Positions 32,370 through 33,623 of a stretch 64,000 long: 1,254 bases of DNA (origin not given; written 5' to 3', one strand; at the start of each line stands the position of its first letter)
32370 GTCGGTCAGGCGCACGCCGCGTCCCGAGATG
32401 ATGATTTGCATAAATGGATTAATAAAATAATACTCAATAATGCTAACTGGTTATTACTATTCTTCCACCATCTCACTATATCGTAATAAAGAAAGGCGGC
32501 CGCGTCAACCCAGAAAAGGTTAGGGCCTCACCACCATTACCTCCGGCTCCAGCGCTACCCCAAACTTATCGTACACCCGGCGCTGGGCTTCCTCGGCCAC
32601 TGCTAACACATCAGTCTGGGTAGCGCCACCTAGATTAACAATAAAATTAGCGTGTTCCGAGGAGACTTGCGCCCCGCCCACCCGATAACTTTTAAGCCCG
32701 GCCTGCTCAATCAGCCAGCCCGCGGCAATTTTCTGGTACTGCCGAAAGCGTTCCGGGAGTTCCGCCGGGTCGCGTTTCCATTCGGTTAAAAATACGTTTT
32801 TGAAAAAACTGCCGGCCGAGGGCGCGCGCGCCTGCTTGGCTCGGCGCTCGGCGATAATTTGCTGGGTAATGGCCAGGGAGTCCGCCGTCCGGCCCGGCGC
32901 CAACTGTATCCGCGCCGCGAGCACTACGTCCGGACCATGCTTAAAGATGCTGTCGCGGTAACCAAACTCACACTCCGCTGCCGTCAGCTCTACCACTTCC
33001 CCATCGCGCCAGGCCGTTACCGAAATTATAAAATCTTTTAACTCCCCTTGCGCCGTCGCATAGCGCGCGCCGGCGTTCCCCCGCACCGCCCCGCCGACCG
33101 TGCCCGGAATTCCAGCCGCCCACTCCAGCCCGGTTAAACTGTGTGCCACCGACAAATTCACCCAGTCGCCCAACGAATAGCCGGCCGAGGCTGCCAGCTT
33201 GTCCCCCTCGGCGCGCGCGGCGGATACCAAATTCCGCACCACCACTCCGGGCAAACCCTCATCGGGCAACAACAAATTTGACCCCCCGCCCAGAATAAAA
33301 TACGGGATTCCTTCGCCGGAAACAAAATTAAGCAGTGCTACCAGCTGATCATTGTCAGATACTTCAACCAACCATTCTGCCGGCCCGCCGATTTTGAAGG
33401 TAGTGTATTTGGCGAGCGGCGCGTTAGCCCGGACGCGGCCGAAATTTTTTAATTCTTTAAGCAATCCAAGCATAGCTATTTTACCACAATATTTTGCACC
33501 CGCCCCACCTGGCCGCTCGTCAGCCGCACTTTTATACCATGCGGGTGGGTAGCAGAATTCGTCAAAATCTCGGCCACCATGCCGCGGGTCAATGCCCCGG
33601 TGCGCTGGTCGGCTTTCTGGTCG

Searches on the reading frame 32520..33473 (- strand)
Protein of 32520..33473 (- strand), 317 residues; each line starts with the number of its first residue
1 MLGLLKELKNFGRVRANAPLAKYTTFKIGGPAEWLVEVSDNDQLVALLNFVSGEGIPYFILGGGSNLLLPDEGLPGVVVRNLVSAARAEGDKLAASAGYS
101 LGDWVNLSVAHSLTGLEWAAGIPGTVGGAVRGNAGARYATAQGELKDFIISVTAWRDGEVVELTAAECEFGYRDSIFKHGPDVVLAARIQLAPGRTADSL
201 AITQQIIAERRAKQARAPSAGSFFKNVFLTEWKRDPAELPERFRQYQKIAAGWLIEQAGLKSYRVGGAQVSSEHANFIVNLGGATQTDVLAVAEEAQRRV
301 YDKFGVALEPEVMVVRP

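Call 50: search_protein_families(library=pfam, proteins=[window:32520-33473:-], max_evalue=0.01)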
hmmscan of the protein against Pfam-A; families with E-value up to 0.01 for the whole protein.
window:32520-33473:- (317 aa): 2 families
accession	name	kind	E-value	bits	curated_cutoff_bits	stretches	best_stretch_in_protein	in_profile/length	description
PF02873.21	MurB_C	-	7.6e-32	109.9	27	1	203-315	6-99/99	UDP-N-acetylenolpyruvoylglucosamine reductase, C-terminal domain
PF01565.28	FAD_binding_4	-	1.5e-16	60.8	26.4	1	35-163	4-138/139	FAD binding domain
